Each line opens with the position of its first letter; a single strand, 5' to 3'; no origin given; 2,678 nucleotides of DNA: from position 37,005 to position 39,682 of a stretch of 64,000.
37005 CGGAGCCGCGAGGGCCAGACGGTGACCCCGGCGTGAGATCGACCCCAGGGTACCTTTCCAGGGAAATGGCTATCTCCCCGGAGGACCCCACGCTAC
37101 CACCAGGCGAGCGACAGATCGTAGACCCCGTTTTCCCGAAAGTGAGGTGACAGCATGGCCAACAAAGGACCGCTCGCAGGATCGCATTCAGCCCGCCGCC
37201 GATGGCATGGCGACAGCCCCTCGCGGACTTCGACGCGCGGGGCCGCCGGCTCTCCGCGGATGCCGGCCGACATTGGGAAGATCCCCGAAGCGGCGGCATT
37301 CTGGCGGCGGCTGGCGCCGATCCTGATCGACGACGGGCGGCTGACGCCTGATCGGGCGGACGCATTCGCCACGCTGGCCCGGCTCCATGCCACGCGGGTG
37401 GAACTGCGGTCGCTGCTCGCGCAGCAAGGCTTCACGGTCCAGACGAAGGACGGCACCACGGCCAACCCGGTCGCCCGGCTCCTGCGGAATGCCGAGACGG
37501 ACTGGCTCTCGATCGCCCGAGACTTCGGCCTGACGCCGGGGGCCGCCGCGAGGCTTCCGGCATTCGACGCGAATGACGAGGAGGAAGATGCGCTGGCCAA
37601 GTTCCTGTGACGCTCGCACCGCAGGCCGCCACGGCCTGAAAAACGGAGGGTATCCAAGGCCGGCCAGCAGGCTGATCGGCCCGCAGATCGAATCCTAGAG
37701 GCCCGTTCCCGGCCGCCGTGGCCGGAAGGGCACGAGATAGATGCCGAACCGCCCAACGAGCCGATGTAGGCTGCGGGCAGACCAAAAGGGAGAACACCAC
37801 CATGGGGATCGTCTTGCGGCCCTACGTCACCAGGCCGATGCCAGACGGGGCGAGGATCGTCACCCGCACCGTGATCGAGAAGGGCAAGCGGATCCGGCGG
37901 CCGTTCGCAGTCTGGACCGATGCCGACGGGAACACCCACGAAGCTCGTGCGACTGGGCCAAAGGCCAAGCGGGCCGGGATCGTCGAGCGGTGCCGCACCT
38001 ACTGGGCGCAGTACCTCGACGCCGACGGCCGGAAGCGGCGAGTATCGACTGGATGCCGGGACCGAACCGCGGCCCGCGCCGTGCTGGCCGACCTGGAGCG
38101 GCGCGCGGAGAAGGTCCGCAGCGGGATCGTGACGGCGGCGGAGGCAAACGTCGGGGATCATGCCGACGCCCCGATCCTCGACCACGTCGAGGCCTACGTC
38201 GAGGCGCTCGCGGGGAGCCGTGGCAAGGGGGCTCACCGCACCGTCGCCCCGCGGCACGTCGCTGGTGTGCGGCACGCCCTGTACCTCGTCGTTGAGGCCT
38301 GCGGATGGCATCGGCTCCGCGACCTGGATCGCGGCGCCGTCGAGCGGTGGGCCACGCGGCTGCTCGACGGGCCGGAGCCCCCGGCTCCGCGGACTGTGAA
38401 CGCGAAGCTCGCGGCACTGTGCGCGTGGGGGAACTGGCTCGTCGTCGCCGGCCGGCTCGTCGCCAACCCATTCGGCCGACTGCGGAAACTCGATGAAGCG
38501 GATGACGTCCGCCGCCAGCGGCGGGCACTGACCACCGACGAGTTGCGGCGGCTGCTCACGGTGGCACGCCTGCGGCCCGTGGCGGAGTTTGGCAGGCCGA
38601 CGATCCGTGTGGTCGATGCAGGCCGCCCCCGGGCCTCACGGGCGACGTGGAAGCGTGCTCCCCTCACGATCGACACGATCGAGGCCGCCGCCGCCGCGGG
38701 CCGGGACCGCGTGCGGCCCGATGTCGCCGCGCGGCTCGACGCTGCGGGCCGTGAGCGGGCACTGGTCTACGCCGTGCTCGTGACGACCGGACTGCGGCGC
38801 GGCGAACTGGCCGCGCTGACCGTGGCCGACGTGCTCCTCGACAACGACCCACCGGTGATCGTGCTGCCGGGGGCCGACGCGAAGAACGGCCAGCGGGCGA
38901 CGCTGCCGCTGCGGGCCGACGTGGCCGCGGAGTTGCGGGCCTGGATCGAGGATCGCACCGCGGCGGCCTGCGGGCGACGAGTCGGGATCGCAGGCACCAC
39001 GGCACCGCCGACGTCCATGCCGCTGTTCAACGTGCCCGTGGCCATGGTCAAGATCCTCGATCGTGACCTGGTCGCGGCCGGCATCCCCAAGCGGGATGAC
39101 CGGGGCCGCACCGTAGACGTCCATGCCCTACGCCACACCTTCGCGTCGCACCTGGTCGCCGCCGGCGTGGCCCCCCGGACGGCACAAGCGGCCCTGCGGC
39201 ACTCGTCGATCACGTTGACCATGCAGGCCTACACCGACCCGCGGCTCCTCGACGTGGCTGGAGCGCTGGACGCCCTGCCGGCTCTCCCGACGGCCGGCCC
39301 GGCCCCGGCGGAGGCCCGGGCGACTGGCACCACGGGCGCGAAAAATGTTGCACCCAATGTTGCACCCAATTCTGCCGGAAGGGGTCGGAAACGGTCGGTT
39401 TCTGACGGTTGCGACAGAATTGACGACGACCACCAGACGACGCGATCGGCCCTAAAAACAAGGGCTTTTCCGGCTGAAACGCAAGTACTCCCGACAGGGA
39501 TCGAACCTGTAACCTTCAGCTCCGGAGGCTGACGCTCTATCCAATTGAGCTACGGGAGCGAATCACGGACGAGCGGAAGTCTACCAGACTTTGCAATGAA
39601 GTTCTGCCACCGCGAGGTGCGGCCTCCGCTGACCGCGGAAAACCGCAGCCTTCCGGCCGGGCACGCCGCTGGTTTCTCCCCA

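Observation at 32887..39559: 6.6-kb tRNA-Arg(CCG)-integrated element with a phage-satellite (PICI-like) gene set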

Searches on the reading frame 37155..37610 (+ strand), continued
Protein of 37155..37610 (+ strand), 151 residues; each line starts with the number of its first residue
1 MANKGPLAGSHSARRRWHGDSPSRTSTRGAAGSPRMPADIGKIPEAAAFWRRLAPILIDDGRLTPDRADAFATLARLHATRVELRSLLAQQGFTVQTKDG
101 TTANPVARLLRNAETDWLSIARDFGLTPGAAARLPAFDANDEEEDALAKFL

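Call 85: search_protein_families(library=pfam, proteins=[L086:7182-9089:+, L086:5089-6126:+, L086:2532-3464:+, L086:18196-19467:+, L086:6117-6605:+, L086:6614-6961:+, L086:4623-5162:+, L086:3693-4244:+, L086:9070-9489:+, L086:743-1210:+], max_evalue=0.01)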
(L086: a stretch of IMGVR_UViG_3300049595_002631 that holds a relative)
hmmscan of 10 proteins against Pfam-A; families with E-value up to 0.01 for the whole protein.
L086:7182-9089:+ (635 aa): 1 family
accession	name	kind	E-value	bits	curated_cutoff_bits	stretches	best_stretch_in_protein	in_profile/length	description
PF21722.4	Gly_rich_2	-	0.00049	20.6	24.3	1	362-632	3-224/226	Glycine-rich domain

L086:5089-6126:+ (345 aa): 0 families

L086:2532-3464:+ (310 aa): 2 families
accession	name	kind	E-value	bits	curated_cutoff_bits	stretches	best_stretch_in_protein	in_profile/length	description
PF13479.12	AAA_24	-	2e-44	152.2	27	1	17-222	3-195/195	AAA domain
PF13191.12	AAA_16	-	0.0057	17.6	32.6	0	12-40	19-48/167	AAA ATPase domain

L086:18196-19467:+ (423 aa): 1 family
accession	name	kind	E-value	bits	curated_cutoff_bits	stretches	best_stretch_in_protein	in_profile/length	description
PF05065.19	Phage_capsid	-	1e-22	81.3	24.2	1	155-409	2-267/280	Phage capsid family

L086:6117-6605:+ (162 aa): 0 families

L086:6614-6961:+ (115 aa): 6 families
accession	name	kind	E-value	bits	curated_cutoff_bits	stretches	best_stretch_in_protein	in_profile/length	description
PF13936.12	HTH_38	-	6e-05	23.1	27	1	45-78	9-42/44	Helix-turn-helix domain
PF13384.12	HTH_23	-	0.00045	20.4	24.6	1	51-79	12-40/50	Homeodomain-like domain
PF20432.4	Xre-like-HTH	-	0.0027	18.4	25.8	1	39-80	5-46/63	Antitoxin Xre-like helix-turn-helix domain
PF13560.12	HTH_31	-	0.0089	16.8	27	0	54-86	12-44/64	Helix-turn-helix domain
PF25213.1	HVO_A0261_N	-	0.0089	16.3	35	0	40-79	8-47/86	HVO_A0261 N-terminal domain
PF13730.12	HTH_36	-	0.0098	16.1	25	0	56-78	22-47/55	Helix-turn-helix domain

L086:4623-5162:+ (179 aa): 13 families
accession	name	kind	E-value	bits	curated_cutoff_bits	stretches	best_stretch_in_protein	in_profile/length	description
PF01022.26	HTH_5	-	7.8e-06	26.1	22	1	117-157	6-46/47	Bacterial regulatory protein, arsR family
PF09339.16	HTH_IclR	-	1.1e-05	25.5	22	1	117-159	7-51/52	IclR helix-turn-helix domain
PF13545.12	HTH_Crp_2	-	2.5e-05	24.6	27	1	126-161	22-57/70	Crp-like helix-turn-helix domain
PF12802.13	MarR_2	-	2.8e-05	24.6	27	1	118-159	10-53/61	MarR family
PF25213.1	HVO_A0261_N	-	3.8e-05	23.9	35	1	116-163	14-61/86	HVO_A0261 N-terminal domain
PF13412.12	HTH_24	-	7.3e-05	22.7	21.9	1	125-157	16-48/48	Winged helix-turn-helix DNA-binding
PF17782.7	DprA_WH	-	0.00018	21.9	22.9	1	104-158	3-57/61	DprA winged helix domain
PF24034.1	DUF7343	-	0.00019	21.6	27.6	1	118-161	8-55/62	Domain of unknown function (DUF7343)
PF12840.13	HTH_20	-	0.00023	21.5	27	1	114-158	5-50/51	Helix-turn-helix domain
PF01047.28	MarR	-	0.00028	21.2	24.6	1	124-159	15-50/59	MarR family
PF24409.1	wHTH-PRTase_assc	-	0.0023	18.3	27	1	118-171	3-56/83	wHTH-PRTase associated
PF24270.1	HTH_Cmi2_C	-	0.0049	17.6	27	1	115-162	77-124/125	Cmi2, C-terminal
PF01978.25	TrmB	-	0.0063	16.8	25.6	1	117-161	12-57/68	Sugar-specific transcriptional regulator TrmB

L086:3693-4244:+ (183 aa): 0 families

L086:9070-9489:+ (139 aa): 0 families

L086:743-1210:+ (155 aa): 0 families

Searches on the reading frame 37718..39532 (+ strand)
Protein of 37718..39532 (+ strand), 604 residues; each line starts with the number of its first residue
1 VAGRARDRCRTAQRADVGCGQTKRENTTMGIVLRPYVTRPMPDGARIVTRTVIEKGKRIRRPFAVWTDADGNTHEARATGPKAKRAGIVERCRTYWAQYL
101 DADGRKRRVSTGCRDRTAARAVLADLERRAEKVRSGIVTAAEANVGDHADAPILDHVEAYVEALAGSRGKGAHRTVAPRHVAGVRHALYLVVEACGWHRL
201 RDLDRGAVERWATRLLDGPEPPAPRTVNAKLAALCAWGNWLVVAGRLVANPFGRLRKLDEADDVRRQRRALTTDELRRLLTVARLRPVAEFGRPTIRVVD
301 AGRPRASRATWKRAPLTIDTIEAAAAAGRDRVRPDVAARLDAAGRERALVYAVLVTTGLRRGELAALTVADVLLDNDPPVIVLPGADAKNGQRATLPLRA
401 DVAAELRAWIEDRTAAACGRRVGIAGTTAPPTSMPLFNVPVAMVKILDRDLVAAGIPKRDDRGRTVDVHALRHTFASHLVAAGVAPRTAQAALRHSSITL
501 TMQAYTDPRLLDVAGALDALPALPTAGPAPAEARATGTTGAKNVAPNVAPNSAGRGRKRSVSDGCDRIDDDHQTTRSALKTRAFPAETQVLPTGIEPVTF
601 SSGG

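Call 4: search_protein_families(library=pfam, proteins=[window:37718-39532:+], max_evalue=0.1)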
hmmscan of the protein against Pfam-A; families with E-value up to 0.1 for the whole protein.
window:37718-39532:+ (604 aa): 1 family
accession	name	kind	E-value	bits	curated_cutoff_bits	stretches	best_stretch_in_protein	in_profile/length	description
PF00589.27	Phage_integrase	-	3.1e-16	60.1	27.1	1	347-508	24-168/172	Phage integrase family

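Call 5: search_protein_families(library=phrogs, proteins=[window:37718-39532:+], max_evalue=0.01)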
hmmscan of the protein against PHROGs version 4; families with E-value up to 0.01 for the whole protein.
window:37718-39532:+ (604 aa): 4 families
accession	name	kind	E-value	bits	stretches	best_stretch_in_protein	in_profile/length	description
phrog_1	-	integration and excision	1.2e-37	131.5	2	335-533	275-460/611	integrase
phrog_216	-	integration and excision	2.8e-22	80.2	1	348-518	77-234/301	integrase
phrog_7685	-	integration and excision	1.1e-06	29.4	1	463-506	178-221/240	integrase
phrog_7269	-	integration and excision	0.00013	22.9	1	463-503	25-65/89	integrase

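Call 97: list_cluster_members(proteins=[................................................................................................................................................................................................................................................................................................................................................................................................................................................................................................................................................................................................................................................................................, window:37802-39529:+])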
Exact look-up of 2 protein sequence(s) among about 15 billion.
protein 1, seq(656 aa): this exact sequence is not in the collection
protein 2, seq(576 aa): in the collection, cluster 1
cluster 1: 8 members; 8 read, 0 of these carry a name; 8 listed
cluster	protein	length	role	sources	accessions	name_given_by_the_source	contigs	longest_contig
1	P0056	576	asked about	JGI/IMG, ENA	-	-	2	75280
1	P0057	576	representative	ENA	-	-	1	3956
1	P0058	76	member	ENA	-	-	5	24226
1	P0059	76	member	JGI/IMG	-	-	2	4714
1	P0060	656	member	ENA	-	-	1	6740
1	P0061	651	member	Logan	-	-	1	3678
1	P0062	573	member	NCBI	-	-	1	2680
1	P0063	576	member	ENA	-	-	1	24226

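Call 99: find_encoding_contigs(protein=P0060, flank=10000, max_places=5)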
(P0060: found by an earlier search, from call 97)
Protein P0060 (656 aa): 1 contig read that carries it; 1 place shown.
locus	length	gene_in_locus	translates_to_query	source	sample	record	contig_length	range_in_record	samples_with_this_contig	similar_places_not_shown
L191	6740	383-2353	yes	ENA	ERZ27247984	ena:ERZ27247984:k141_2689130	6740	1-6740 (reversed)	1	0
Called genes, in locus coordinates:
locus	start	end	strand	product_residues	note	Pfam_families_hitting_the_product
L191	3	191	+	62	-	?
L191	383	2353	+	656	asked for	PF00589:Phage_integrase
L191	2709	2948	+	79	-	-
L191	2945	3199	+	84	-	-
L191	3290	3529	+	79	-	PF12728:HTH_17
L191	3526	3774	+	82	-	-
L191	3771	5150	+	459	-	PF03796:DnaB_C, PF13481:AAA_25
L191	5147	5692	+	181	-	-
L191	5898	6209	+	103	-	-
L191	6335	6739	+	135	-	?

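Call 101: find_encoding_contigs(protein=P0061, flank=10000, max_places=5)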
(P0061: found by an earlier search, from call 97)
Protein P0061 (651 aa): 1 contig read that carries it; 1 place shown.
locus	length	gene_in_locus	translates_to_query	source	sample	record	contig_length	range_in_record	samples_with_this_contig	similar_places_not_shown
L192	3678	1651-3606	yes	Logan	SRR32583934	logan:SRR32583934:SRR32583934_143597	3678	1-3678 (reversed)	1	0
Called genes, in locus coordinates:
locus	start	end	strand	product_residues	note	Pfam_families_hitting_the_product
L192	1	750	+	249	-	?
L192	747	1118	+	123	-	PF12802:MarR_2 (weak)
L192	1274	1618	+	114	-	-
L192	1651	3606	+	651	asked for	PF00589:Phage_integrase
